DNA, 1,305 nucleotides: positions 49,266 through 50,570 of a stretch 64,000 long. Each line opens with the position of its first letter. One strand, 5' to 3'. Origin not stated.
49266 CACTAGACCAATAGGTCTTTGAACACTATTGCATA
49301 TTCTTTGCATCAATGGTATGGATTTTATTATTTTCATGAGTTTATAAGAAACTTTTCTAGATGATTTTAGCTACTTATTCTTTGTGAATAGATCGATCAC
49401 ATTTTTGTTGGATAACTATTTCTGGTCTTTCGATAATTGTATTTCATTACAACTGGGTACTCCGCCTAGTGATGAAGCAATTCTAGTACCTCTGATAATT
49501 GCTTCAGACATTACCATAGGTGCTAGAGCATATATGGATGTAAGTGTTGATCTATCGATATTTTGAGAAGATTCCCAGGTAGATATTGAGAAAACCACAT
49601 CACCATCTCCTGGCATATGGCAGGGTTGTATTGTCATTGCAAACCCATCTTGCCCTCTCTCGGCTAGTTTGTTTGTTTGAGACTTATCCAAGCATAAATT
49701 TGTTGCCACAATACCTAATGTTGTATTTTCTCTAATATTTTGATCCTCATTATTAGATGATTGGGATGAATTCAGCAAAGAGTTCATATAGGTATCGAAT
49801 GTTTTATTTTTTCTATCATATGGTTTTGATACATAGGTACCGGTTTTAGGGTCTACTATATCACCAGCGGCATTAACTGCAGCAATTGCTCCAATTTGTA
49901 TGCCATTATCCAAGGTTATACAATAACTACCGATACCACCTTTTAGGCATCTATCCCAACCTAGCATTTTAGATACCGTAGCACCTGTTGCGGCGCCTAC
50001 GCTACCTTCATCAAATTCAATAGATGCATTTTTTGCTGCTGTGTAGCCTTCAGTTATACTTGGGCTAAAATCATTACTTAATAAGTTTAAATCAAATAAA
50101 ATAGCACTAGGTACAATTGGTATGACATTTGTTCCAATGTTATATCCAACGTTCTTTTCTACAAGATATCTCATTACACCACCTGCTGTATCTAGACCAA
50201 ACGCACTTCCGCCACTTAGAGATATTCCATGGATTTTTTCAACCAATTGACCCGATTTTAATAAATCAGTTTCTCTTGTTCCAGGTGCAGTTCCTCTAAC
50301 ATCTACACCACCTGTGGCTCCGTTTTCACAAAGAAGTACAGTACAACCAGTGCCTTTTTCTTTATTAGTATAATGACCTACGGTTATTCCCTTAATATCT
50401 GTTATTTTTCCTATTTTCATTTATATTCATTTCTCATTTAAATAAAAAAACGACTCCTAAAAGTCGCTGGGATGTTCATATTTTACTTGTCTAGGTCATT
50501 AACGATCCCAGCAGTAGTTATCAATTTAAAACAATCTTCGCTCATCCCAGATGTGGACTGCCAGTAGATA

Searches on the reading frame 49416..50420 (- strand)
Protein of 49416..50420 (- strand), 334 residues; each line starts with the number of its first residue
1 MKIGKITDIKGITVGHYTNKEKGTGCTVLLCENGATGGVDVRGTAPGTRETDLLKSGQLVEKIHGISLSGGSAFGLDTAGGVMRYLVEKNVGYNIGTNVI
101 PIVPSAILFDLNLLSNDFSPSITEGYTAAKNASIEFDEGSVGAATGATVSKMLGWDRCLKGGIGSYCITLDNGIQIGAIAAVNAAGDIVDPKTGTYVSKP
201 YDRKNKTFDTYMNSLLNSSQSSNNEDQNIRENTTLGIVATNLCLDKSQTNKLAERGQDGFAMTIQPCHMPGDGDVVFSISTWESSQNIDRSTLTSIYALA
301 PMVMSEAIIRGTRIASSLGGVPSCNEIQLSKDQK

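Call 8: search_protein_families(library=pfam, proteins=[window:49416-50420:-])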
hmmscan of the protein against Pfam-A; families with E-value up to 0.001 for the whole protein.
window:49416-50420:- (334 aa): 1 family
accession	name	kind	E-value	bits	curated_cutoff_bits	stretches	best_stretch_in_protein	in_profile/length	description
PF03576.19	Peptidase_S58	-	5.9e-44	151.2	23.9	1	5-320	2-301/307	Peptidase family S58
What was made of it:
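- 49416..50420 (-): First regulated gene: a peptidase family S58/P1 self-processing amidohydrolase of 334 aa. Pfam PF03576, E 6e-44 (call 8).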

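Call 10: find_homologous_proteins(query=window:49416-50420:-, max_evalue=1e-30)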
Query window:49416-50420:- (334 aa): 7932 proteins with E <= 1e-30 among 8000 candidates; the best 120 are listed.
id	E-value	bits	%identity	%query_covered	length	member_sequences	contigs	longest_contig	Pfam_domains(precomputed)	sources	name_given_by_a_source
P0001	8.8e-217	736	100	100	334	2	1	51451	PF03576.20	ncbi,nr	ncbi:MAG: peptidase [Chloroflexi bacterium]|nr:peptidase [Chloroflexota bacterium]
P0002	2.5e-199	679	92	99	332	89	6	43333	PF03576.20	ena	-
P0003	6.5e-179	612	83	99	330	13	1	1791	PF03576.20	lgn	-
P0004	1.2e-171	588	80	99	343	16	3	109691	PF03576.20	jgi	jgi:L-aminopeptidase/D-esterase-like protein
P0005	2.4e-106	373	56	97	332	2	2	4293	PF03576.20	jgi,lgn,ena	-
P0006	1.8e-104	367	55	97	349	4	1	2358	PF03576.20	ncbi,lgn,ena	-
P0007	1.4e-101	358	54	97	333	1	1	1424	PF03576.20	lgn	-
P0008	2.3e-101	357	54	98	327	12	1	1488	PF03576.20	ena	-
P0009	3.2e-101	357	52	98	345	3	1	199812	PF03576.20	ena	-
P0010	1.6e-100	354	53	97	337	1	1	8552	PF03576.20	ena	-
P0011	2.3e-100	354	52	97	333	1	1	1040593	PF03576.20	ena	-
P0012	2.4e-100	354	53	97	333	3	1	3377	PF03576.20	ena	-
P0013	3.4e-100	353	52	96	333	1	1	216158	PF03576.20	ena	-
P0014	9.0e-100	352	53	97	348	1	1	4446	PF03576.20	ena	-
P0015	3.7e-99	350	53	97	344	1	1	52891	PF03576.20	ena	-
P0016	1.8e-97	344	51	97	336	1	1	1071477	PF03576.20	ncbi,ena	-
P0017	2.5e-97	344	52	97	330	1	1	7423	PF03576.20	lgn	-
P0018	6.2e-96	339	52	97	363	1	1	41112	PF03576.20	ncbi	ncbi:P1 family peptidase [Chloroflexota bacterium]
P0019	2.5e-95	337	50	96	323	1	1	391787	PF03576.20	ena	-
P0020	3.1e-94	334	52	96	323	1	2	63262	PF03576.20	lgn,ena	-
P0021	6.0e-94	333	51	97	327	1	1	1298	PF03576.20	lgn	-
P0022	8.5e-94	332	50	98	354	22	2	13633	PF03576.20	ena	-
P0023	6.2e-93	329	50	98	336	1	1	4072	PF03576.20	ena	-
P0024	7.1e-93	329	52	97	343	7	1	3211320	PF03576.20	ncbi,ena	-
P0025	1.0e-92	329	52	96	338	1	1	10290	PF03576.20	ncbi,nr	ncbi:MAG: P1 family peptidase [Chloroflexi bacterium]|nr:P1 family peptidase [Chloroflexota bacteriu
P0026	2.8e-92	327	50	97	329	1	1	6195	PF03576.20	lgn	-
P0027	8.1e-92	326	49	96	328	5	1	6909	PF03576.20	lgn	-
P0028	3.6e-91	324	49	99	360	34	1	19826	PF03576.20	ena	-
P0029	7.3e-91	323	49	98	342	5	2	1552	PF03576.20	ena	-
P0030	7.7e-91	322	50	96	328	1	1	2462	PF03576.20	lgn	-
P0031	8.7e-91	322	52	96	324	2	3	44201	PF03576.20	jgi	jgi:L-aminopeptidase/D-esterase-like protein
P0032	1.3e-90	322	52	97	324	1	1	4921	PF03576.20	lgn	-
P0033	5.3e-90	320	50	96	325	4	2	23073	PF03576.20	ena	-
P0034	8.5e-90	319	50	96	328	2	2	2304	PF03576.20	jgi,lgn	jgi:L-aminopeptidase/D-esterase-like protein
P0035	9.0e-90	319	49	98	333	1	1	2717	PF03576.20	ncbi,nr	ncbi:MAG: P1 family peptidase [Chloroflexi bacterium]|nr:P1 family peptidase [Chloroflexota bacteriu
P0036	6.1e-89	316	49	97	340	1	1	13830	PF03576.20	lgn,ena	-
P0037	6.6e-89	316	50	96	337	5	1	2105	PF03576.20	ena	-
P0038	7.0e-89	316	51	96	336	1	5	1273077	PF03576.20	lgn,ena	-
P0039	9.6e-89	316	50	97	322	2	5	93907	PF03576.20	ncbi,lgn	-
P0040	1.1e-88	315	49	96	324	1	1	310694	PF03576.20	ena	-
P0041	1.1e-88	315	51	96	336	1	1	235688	PF03576.20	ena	-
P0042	1.4e-88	315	51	96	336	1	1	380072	PF03576.20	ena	-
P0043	1.4e-88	315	50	96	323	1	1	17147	PF03576.20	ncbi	-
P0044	1.6e-88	315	51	96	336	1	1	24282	PF03576.20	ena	-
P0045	2.2e-88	314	51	96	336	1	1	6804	PF03576.20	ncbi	-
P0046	2.3e-88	314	49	96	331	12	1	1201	PF03576.20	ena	-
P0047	2.9e-88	314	50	96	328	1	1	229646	PF03576.20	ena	-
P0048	2.9e-88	314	51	96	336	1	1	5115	PF03576.20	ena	-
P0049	3.0e-88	314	51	96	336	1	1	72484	PF03576.20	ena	-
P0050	4.1e-88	314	51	96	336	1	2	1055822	PF03576.20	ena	-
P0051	4.3e-88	313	51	96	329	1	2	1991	PF03576.20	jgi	jgi:L-aminopeptidase/D-esterase-like protein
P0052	4.9e-88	313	48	96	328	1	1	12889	PF03576.20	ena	-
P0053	5.7e-88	313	51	96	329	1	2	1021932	PF03576.20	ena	-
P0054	6.5e-88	313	50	96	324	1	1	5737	PF03576.20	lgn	-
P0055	8.1e-88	313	48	98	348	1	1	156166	PF03576.20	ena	-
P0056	8.4e-88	312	50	96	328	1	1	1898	PF03576.20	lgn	-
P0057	9.6e-88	312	51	97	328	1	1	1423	PF03576.20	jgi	-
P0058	1.1e-87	312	50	97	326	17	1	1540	PF03576.20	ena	-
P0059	1.2e-87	312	49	96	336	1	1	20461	PF03576.20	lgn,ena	-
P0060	1.2e-87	312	51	96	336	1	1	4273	PF03576.20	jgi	jgi:L-aminopeptidase/D-esterase-like protein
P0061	1.3e-87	312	51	96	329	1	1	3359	PF03576.20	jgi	jgi:L-aminopeptidase/D-esterase-like protein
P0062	1.3e-87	312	49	98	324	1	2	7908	PF03576.20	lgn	-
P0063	1.3e-87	312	49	97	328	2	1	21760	PF03576.20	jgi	jgi:L-aminopeptidase/D-esterase-like protein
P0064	1.4e-87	312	53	85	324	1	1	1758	PF03576.20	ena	-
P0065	1.5e-87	312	47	98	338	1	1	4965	PF03576.20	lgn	-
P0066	3.6e-87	310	50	96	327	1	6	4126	PF03576.20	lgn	-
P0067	3.8e-87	310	48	98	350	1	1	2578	PF03576.20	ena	-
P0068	3.9e-87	310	49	96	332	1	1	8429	PF03576.20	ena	-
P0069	4.3e-87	310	49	98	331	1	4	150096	PF03576.20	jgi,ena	-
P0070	6.1e-87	310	48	97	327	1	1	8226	PF03576.20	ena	-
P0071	1.4e-86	308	49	98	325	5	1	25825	PF03576.20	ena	-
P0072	1.5e-86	308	49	97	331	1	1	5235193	PF03576.20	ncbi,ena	-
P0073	1.8e-86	308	48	97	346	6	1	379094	PF03576.20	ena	-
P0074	2.0e-86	308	50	98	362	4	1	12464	PF03576.20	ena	-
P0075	2.8e-86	307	48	98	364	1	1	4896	PF03576.20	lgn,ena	-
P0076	3.7e-86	307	48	97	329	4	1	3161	PF03576.20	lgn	-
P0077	4.3e-86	307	46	96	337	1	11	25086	PF03576.20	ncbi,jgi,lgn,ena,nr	ncbi:MAG: P1 family peptidase [Chloroflexi bacterium]|nr:P1 family peptidase [Chloroflexota bacteriu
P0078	4.7e-86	307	50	97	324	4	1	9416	PF03576.20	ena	-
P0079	4.9e-86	307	50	96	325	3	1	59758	PF03576.20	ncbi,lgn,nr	ncbi:MAG: peptidase S58 family protein [Dehalococcoidia bacterium]|nr:peptidase S58 family protein [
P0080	6.0e-86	306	47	96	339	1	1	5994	PF03576.20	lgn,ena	-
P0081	8.0e-86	306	48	98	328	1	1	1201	PF03576.20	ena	-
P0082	8.5e-86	306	48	99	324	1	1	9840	PF03576.20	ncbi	-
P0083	1.0e-85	306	50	96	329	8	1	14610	PF03576.20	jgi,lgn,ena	jgi:L-aminopeptidase/D-esterase-like protein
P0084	1.1e-85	306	47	98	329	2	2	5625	PF03576.20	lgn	-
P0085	1.1e-85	305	47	98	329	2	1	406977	PF03576.20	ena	-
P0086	1.2e-85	305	48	98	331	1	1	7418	PF03576.20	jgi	-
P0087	1.6e-85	305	49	96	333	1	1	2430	PF03576.20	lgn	-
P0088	1.7e-85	305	46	98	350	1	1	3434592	PF03576.20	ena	-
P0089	1.7e-85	305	49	97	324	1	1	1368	PF03576.20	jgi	jgi:L-aminopeptidase/D-esterase-like protein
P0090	1.7e-85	305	47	98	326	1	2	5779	PF03576.20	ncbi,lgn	-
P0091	2.3e-85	304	46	96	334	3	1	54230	PF03576.20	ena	-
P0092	2.5e-85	304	50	97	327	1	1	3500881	PF03576.20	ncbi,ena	-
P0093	2.5e-85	304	48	96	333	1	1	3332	PF03576.20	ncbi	-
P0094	2.5e-85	304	48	96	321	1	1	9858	PF03576.20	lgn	-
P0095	2.8e-85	304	47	96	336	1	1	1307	PF03576.20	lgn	-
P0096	3.5e-85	304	48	97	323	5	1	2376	PF03576.20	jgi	-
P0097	3.8e-85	304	48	98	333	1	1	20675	PF03576.20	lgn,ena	-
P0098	4.9e-85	303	48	97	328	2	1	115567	PF03576.20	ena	-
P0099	4.9e-85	303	48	97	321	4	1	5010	PF03576.20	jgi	jgi:L-aminopeptidase/D-esterase-like protein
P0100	5.7e-85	303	49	96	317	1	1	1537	PF03576.20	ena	-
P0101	6.2e-85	303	49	98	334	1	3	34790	PF03576.20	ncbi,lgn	-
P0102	6.3e-85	303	46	97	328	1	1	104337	PF03576.20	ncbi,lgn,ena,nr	ncbi:MAG: P1 family peptidase [Chloroflexota bacterium]|nr:P1 family peptidase [Chloroflexota bacter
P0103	6.3e-85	303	50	96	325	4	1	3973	PF03576.20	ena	-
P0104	6.8e-85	303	48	97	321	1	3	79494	PF03576.20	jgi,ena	-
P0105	7.0e-85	303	48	97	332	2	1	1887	PF03576.20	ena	-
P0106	8.1e-85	303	49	97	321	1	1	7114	PF03576.20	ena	-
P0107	8.8e-85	303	48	97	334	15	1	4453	PF03576.20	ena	-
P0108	9.1e-85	302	49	98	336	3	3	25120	PF03576.20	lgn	-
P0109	9.6e-85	302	49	98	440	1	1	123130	PF03576.20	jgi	jgi:L-aminopeptidase/D-esterase-like protein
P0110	9.7e-85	302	47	97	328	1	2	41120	PF03576.20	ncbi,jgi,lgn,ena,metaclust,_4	metaclust:\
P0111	9.9e-85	302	49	96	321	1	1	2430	PF03576.20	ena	-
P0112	1.1e-84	302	47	96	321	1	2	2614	PF03576.20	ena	-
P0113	1.2e-84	302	45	98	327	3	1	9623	PF03576.20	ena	-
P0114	1.2e-84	302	49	97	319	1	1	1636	PF03576.20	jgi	-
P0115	1.3e-84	302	50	96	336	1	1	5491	PF03576.20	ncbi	-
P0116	1.5e-84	302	52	84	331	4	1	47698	PF03576.20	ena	-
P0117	1.6e-84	302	48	98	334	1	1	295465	PF03576.20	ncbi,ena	-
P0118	1.8e-84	302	48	98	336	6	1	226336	PF03576.20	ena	-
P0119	1.8e-84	302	45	97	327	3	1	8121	PF03576.20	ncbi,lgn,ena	-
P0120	2.0e-84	301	48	97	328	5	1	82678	PF03576.20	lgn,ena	-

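Call 12: find_related_loci(query=A1, collection=genome_contigs, flank=3000)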
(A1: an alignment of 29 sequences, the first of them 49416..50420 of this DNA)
Query A1 (334 aa) in genome_contigs; peptide patterns used: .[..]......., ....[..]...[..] (x = any residue, [..] = any of these).
600 stretches matched a pattern (row limit reached: there are more); 598 encode a relative of the query (tblastn E <= 1e-3); the best 80 are kept; 80 distinct loci.
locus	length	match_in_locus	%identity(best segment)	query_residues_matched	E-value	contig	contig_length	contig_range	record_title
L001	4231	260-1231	49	4-323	7e-95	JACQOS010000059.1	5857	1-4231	MAG: Chloroflexi bacterium isolate NC_groundwater_1287_Ag_S-0.2um_66_61 S_p2_S4_coassembly_k141_1140146, whole genome sh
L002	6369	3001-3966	48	4-333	9e-92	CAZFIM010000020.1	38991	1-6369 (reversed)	MAG TPA_asm: uncultured Dehalococcoidales bacterium isolate binchicken_co27_241 genome assembly, contig: NODE_1784_lengt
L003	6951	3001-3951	48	6-327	2e-91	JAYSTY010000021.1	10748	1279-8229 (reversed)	MAG: Blastocatellia bacterium isolate GFS_12554 GFS_12554_20, whole genome shotgun sequence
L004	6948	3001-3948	48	6-327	4e-90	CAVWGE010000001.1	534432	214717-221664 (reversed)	MAG: uncultured Chloroflexia bacterium isolate MFD04408.bin.1.9 genome assembly, contig: contig_16032, whole genome shot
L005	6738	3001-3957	46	4-327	2e-87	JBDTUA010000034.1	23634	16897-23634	MAG: Gemmatimonadota bacterium isolate cluster3_bin.33 NODE_7076_length_23634_cov_6.854871, whole genome shotgun sequenc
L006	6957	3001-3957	48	6-322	6e-86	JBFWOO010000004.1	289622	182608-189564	MAG: Dehalococcoidia bacterium isolate CA_2019_TPBF_138 NODE_363_length_289622_cov_8.579754_TPBF, whole genome shotgun s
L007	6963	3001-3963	49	6-331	1e-85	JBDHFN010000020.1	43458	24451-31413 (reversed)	MAG: Gemmatimonadota bacterium isolate M8-58_Bin_228 M8-58_Bin_228_scaffold_2953, whole genome shotgun sequence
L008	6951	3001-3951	45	3-327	2e-85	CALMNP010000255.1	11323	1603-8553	MAG TPA_asm: uncultured Firmicutes bacterium isolate SRR5215466_bin.94_CONCOCT_v1.1_MAG genome assembly, contig: ERZ7813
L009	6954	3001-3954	47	6-327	3e-85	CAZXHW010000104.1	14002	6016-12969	MAG TPA_asm: uncultured Heliomicrobium sp. isolate binchicken_co199_63 genome assembly, contig: NODE_3071_length_14002_c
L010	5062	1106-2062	45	4-328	6e-84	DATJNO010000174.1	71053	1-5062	MAG TPA_asm: Bryobacteraceae bacterium isolate SMAG_U14863 k141_5122840, whole genome shotgun sequence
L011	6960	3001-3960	45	4-328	1e-83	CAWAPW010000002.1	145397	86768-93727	MAG: Bryobacterales bacterium isolate MFD04434.bin.1.48 genome assembly, contig: contig_10882, whole genome shotgun sequ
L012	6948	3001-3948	45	6-328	1e-83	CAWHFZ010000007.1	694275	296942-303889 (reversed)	MAG: Vicinamibacteria bacterium isolate MFD00392.bin.3.577 genome assembly, contig: contig_29274, whole genome shotgun s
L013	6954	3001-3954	47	6-327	1e-83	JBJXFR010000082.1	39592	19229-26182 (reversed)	MAG: Blastocatellia bacterium isolate F1F2.bin.427 k127_8312891, whole genome shotgun sequence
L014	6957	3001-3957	46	6-329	2e-83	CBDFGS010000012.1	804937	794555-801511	MAG: Dehalococcoidia bacterium isolate 59cce99e-a588-4de2-b07e-a8077d89f863 genome assembly, contig: contig_12, whole ge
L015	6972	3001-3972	45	4-327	1e-82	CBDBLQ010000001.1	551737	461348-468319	MAG: bacterium isolate 7e3eab2d-bf14-4947-a8f9-fc6ddb354d52 genome assembly, contig: contig_1, whole genome shotgun sequ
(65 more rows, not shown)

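Call 13: find_encoding_contigs(protein=P0002, flank=3000, max_places=6)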
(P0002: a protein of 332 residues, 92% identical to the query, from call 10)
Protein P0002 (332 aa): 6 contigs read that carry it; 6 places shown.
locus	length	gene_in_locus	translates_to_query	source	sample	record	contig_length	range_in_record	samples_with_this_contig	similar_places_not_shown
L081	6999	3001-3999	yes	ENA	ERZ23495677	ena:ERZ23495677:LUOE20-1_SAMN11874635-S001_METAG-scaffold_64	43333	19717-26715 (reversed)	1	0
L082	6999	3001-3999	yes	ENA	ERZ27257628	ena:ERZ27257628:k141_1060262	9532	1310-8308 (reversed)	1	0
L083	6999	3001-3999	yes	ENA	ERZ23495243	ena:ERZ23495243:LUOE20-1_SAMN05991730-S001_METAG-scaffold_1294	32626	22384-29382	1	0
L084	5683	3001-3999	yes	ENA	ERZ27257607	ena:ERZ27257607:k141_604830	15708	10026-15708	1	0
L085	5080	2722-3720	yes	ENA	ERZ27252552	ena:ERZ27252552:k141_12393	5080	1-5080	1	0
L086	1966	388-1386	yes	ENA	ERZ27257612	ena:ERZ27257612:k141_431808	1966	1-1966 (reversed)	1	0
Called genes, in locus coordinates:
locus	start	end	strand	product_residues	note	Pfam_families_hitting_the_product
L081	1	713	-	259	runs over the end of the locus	PF07314:Lit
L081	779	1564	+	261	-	PF01503:PRA-PH (faint), PF03819:MazG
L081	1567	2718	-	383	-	PF00478:IMPDH, PF03060:NMO (weak), PF01070:FMN_dh, PF01645:Glu_synthase (weak)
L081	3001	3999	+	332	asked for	PF03576:Peptidase_S58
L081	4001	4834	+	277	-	PF02548:Pantoate_transf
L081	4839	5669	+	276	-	PF02569:Pantoate_ligase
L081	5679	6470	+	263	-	PF01975:SurE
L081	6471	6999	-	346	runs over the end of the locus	PF09587:PGA_cap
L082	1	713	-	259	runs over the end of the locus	PF07314:Lit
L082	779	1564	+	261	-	PF01503:PRA-PH (faint), PF03819:MazG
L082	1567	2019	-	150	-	PF00478:IMPDH, PF01070:FMN_dh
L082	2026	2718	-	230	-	PF00478:IMPDH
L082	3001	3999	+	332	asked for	PF03576:Peptidase_S58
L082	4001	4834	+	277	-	PF02548:Pantoate_transf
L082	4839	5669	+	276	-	PF02569:Pantoate_ligase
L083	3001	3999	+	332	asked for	PF03576:Peptidase_S58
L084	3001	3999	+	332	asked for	PF03576:Peptidase_S58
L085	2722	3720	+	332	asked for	PF03576:Peptidase_S58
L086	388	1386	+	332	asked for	PF03576:Peptidase_S58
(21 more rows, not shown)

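Call 14: find_encoding_contigs(protein=P0004, flank=3000, max_places=4)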
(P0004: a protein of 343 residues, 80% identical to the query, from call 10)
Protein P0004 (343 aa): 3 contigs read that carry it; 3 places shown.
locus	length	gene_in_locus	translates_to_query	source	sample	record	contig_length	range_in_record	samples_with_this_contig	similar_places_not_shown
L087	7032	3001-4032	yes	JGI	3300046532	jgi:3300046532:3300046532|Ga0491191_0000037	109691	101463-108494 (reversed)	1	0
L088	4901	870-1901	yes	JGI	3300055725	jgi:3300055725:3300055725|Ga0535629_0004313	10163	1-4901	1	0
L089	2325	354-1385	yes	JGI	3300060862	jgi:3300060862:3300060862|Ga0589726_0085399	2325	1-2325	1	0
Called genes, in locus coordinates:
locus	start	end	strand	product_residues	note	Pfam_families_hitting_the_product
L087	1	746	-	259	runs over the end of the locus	PF07314:Lit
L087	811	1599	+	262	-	PF01503:PRA-PH (faint), PF03819:MazG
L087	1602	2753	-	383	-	PF00478:IMPDH, PF03060:NMO (weak), PF01070:FMN_dh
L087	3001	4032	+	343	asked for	PF03576:Peptidase_S58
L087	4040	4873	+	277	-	PF02548:Pantoate_transf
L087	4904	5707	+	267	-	PF02569:Pantoate_ligase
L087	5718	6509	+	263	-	PF01975:SurE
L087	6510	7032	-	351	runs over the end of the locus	PF09587:PGA_cap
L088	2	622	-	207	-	?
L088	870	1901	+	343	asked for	PF03576:Peptidase_S58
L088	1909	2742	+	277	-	PF02548:Pantoate_transf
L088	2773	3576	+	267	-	PF02569:Pantoate_ligase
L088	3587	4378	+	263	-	PF01975:SurE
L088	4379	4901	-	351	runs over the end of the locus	PF09587:PGA_cap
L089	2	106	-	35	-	?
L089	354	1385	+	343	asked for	PF03576:Peptidase_S58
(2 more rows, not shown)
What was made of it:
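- On pan motif (RF01749): The leader precedes S58-panC-surE, which is S58-panB-panC-surE in close relatives (calls 8, 13, 14).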

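Call 15: find_encoding_contigs(protein=P0003, flank=3000, max_places=3)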
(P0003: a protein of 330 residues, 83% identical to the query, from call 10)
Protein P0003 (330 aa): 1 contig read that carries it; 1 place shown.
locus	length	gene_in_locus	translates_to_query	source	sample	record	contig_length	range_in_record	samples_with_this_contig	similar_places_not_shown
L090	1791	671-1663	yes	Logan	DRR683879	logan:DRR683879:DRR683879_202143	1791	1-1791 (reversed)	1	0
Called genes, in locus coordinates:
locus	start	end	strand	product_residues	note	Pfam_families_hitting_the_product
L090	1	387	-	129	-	?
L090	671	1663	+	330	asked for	PF03576:Peptidase_S58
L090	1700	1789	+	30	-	?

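Call 29: find_encoding_contigs(protein=P0005, flank=2500, max_places=3)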
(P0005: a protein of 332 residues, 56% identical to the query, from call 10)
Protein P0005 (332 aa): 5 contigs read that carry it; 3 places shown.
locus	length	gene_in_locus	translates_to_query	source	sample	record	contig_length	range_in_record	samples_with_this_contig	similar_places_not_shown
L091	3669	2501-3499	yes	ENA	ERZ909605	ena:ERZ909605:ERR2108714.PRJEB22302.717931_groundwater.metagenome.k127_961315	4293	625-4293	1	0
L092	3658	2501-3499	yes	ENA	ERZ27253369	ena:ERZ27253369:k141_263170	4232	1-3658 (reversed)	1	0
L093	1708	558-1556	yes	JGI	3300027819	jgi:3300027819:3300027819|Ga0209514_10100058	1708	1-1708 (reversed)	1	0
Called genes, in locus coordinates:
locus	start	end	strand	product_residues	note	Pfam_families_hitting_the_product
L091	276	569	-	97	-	PF04456:DUF503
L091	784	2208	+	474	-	PF17164:DUF5122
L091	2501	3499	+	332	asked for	PF03576:Peptidase_S58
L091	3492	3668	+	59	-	?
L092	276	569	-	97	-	PF04456:DUF503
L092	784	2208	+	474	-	PF17164:DUF5122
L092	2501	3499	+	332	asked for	PF03576:Peptidase_S58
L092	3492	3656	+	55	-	?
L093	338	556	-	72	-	-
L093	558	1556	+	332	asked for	PF03576:Peptidase_S58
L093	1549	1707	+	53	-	?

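Call 30: find_encoding_contigs(protein=P0009, flank=2500, max_places=3)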
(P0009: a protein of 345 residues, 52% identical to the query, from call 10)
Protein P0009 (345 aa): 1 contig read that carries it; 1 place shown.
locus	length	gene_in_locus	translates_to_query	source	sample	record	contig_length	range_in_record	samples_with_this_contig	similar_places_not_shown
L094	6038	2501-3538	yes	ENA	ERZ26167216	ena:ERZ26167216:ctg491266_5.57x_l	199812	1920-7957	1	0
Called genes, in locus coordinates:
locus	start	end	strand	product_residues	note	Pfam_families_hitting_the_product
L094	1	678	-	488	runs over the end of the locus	PF05598:DUF772, PF01609:DDE_Tnp_1, PF13751:DDE_Tnp_1_6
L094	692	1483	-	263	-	PF13472:Lipase_GDSL_2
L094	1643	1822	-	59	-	PF19451:DUF5989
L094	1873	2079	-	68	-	PF16861:Carbam_trans_C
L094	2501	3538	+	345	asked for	PF03576:Peptidase_S58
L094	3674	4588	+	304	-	PF01488:Shikimate_DH (weak), PF03446:NAD_binding_2 (weak), PF03807:F420_oxidored, PF10727:Rossmann-like, PF10728:DUF2520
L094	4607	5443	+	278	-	PF02548:Pantoate_transf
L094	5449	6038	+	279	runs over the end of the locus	PF02569:Pantoate_ligase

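Call 31: find_encoding_contigs(protein=P0011, flank=2500, max_places=3)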
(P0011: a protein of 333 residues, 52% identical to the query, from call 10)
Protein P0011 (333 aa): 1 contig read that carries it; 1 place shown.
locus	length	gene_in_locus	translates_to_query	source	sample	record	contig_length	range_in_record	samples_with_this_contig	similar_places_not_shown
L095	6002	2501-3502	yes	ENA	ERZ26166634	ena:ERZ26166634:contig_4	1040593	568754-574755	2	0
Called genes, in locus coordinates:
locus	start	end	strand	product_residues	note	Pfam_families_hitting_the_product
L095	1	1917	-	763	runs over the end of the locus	PF00270:DEAD, PF04851:ResIII (faint), PF00271:Helicase_C, PF22982:WHD_HRQ1, PF09369:MZB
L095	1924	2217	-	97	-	PF04456:DUF503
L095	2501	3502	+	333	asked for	PF03576:Peptidase_S58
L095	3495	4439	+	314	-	PF03446:NAD_binding_2 (weak), PF03807:F420_oxidored, PF10727:Rossmann-like, PF10728:DUF2520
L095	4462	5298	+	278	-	PF02548:Pantoate_transf, PF13714:PEP_mutase (weak)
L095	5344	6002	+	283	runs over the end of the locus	PF02569:Pantoate_ligase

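Call 32: find_encoding_contigs(protein=P0013, flank=2500, max_places=3)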
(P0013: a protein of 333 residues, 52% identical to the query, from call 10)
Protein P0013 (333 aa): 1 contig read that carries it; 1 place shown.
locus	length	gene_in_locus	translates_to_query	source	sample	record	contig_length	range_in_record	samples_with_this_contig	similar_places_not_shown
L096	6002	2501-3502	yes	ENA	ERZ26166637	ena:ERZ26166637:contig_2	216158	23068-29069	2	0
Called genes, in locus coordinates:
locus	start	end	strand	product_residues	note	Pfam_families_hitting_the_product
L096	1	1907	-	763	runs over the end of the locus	PF00270:DEAD, PF00271:Helicase_C, PF22982:WHD_HRQ1, PF09369:MZB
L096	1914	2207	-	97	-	PF04456:DUF503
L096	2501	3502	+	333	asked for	PF03576:Peptidase_S58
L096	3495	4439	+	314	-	PF01488:Shikimate_DH (faint), PF03807:F420_oxidored, PF10727:Rossmann-like, PF10728:DUF2520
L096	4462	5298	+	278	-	PF02548:Pantoate_transf, PF13714:PEP_mutase (faint)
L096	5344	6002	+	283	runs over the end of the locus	PF02569:Pantoate_ligase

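Call 51: search_protein_families(library=ncbifam, proteins=[window:49416-50420:-, L095:3495-4439:+])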
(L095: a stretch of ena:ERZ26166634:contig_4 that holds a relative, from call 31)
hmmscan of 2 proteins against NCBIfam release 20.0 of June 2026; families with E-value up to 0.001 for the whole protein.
window:49416-50420:- (334 aa): 0 families

L095:3495-4439:+ (314 aa): 3 families
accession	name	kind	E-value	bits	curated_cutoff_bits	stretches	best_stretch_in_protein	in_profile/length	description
NF005063.0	PRK06476.1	equivalog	1.5e-08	34.6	254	1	7-204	2-189/258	pyrroline-5-carboxylate reductase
TIGR00112.1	proC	equivalog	0.00021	21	196.75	1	8-222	1-215/263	pyrroline-5-carboxylate reductase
TIGR01505.1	tartro_sem_red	equivalog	0.00078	18.7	340.75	0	8-75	2-66/291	2-hydroxy-3-oxopropionate reductase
